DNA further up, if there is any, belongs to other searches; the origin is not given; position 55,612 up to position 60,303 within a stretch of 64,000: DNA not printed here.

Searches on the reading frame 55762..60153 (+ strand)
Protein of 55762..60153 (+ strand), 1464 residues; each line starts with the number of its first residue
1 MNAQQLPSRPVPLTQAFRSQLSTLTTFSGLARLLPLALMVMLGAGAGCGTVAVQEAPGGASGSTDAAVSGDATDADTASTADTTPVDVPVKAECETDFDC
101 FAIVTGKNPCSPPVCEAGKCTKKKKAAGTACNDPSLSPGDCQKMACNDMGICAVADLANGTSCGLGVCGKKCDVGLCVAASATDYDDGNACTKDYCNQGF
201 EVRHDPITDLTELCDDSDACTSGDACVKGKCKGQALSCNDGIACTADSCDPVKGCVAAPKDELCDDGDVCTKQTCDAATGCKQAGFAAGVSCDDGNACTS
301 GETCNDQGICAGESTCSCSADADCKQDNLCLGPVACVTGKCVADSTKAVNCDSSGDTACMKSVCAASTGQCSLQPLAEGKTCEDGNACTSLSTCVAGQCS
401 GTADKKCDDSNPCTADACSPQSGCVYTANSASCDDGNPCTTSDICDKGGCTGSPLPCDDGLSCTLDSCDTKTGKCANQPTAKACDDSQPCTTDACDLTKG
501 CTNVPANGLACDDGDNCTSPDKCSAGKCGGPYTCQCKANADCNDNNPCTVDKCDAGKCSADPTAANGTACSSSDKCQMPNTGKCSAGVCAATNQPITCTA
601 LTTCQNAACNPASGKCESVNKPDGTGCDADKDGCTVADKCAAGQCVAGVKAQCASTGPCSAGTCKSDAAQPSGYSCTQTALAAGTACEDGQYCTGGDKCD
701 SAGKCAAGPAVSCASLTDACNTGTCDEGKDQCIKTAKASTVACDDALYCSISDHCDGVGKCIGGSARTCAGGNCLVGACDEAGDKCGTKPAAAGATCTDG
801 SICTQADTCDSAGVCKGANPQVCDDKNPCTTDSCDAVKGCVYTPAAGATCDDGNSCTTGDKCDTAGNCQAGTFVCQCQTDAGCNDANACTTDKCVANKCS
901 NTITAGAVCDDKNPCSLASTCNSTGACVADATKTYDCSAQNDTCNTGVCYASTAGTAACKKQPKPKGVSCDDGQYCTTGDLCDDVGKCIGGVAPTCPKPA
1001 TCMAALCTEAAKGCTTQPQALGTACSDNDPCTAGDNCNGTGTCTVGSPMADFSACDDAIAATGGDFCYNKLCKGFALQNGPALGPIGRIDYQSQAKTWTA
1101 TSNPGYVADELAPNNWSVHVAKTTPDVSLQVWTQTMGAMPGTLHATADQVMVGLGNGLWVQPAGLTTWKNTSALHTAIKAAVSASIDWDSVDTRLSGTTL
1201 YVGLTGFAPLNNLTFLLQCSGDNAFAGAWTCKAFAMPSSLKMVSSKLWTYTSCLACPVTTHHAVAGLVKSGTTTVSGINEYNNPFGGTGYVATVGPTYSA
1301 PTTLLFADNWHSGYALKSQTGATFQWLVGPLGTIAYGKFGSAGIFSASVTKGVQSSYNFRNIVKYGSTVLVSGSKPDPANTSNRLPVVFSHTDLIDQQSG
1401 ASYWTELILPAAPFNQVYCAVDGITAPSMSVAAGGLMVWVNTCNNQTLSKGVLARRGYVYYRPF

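Call 41: search_protein_families(library=ncbifam, proteins=[window:55762-60153:+], max_evalue=0.01)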
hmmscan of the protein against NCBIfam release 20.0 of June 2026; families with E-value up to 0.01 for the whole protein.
window:55762-60153:+ (1464 aa): 0 families

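Call 42: search_protein_families(library=pfam, proteins=[window:55762-60153:+], max_evalue=5)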
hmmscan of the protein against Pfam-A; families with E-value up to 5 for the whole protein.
window:55762-60153:+ (1464 aa): 1 family
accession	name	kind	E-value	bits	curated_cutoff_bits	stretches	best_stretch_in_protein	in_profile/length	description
PF00526.23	Dicty_CTDC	-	1.7e-19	69.7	27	9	823-844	2-23/24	Dictyostelium (slime mold) repeat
